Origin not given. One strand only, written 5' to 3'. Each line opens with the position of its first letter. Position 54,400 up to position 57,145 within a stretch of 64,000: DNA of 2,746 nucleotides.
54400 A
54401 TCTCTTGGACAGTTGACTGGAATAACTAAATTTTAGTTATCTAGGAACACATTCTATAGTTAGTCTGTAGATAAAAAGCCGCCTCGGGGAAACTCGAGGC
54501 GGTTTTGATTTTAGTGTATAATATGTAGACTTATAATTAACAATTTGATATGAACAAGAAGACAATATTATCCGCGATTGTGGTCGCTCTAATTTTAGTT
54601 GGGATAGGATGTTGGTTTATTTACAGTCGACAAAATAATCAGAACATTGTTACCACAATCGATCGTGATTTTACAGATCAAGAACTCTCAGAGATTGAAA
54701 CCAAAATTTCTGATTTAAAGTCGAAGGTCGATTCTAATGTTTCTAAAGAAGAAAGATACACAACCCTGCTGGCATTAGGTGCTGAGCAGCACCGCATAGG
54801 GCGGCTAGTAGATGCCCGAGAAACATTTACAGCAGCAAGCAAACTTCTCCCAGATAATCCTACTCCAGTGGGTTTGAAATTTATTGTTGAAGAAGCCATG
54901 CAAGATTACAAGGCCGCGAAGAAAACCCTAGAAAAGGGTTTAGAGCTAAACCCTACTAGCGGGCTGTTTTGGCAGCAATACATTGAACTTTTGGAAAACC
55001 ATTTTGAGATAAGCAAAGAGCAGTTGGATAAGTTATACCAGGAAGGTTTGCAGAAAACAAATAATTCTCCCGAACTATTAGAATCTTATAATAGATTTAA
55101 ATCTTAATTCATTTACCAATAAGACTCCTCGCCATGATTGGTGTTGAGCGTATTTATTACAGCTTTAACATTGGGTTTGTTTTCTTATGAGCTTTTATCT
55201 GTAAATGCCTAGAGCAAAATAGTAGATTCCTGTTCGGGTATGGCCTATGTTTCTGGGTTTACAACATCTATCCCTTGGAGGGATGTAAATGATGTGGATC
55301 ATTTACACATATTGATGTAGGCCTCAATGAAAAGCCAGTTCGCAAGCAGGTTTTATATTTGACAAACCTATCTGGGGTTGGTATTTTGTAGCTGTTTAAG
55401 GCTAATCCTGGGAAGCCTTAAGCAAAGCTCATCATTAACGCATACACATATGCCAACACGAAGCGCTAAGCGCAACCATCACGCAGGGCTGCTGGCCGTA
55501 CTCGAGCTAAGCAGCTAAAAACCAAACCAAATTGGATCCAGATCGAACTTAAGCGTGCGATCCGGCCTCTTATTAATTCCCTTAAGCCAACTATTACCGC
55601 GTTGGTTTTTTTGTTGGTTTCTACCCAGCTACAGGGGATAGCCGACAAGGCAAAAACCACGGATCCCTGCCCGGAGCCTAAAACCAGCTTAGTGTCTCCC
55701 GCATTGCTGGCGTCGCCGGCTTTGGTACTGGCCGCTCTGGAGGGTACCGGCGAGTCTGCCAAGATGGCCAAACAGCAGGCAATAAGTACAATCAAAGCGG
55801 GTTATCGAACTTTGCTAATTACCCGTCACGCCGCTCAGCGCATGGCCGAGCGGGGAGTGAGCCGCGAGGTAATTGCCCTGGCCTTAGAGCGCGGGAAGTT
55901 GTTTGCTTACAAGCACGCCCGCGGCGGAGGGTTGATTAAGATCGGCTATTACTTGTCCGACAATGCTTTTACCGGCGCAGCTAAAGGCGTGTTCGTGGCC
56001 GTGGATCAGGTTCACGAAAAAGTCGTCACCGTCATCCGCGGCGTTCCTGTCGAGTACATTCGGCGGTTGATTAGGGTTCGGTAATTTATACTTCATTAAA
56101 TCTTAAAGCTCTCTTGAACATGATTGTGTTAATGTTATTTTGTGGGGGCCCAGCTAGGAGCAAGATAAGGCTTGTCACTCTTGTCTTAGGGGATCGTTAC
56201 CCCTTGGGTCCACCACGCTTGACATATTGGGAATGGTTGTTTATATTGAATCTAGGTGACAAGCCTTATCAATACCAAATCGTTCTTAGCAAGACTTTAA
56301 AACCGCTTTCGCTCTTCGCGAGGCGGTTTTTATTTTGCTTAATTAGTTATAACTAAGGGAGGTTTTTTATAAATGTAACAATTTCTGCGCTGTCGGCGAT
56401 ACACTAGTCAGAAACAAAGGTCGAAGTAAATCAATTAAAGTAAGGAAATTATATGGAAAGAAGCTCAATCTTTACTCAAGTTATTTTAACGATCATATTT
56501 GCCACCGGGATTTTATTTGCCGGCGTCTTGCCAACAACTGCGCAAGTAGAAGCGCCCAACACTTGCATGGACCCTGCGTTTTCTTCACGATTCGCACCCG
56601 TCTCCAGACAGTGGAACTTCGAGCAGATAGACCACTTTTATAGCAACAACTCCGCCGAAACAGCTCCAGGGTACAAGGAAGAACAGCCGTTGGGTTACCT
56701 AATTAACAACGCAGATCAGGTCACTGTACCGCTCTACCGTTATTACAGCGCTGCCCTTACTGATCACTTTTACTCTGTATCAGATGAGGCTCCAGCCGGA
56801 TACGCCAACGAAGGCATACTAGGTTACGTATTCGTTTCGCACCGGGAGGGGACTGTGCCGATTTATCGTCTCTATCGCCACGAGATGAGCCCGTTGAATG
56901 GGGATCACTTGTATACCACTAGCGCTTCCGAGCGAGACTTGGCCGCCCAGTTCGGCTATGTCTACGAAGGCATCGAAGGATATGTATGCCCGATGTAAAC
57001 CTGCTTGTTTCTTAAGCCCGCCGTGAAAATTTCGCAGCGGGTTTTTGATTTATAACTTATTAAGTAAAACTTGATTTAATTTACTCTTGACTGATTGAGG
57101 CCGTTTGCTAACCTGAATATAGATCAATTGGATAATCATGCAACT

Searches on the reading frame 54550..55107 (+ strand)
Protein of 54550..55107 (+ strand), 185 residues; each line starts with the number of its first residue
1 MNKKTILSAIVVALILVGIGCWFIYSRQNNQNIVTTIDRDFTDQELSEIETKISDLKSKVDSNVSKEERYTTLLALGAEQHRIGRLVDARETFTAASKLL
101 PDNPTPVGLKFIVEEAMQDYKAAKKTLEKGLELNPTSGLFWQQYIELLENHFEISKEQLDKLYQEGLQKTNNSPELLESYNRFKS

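Call 92: search_protein_families(library=pfam, proteins=[window:54550-55107:+], max_evalue=0.001)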
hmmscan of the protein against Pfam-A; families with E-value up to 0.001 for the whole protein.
window:54550-55107:+ (185 aa): 4 families
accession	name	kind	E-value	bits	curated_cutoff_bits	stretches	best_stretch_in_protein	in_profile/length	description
PF13428.12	TPR_14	-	1.4e-08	35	23.5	0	113-147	10-44/44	Tetratricopeptide repeat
PF07719.23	TPR_2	-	8e-06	26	27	0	115-136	12-33/34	Tetratricopeptide repeat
PF00515.34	TPR_1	-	0.0001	22.4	27.8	0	116-136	13-33/34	Tetratricopeptide repeat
PF23240.1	HAT_PRP39_N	-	0.00027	21.5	27.7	0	115-183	25-91/168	PRP39 N-terminal HAT repeat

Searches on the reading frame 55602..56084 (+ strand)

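Call 92: search_protein_families(library=pfam, proteins=[window:55602-56084:+], max_evalue=0.001)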
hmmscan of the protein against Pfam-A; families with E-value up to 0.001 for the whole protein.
window:55602-56084:+ (160 aa): 1 family
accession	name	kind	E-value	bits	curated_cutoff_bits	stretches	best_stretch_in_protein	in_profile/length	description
PF14076.12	DUF4258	-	3.1e-06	27.8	25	1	73-146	1-71/71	Domain of unknown function (DUF4258)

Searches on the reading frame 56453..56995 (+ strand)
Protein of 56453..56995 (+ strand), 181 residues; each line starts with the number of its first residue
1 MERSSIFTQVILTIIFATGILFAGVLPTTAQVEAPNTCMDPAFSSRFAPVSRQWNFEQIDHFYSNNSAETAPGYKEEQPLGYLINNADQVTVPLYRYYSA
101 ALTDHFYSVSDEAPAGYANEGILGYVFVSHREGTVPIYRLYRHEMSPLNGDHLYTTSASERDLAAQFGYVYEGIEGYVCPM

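Call 3: search_protein_families(library=pfam, proteins=[window:56453-56995:+], max_evalue=1)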
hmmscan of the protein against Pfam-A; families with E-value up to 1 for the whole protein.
seq(181 aa): 1 family
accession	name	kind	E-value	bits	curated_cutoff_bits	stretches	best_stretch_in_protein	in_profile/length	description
PF18885.6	DUF5648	-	4.1e-26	92.2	25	1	49-178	1-133/134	Domain of unknown function (DUF5648)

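Call 38: search_protein_families(library=ncbifam, proteins=[window:56453-56995:+], max_evalue=1)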
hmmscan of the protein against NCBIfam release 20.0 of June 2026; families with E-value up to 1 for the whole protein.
seq(181 aa): 0 families

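Call 61: search_protein_families(library=phrogs, proteins=[window:56453-56995:+], max_evalue=0.1)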
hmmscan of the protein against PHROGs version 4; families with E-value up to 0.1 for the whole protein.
window:56453-56995:+ (181 aa): 3 families
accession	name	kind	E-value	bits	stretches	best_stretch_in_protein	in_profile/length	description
phrog_23345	-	unknown function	1.2e-05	26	1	86-172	26-160/258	-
phrog_22792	-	unknown function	8.5e-05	21.4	1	80-161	134-225/1316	-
phrog_26996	-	unknown function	0.0047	15.4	1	55-114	441-501/1439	-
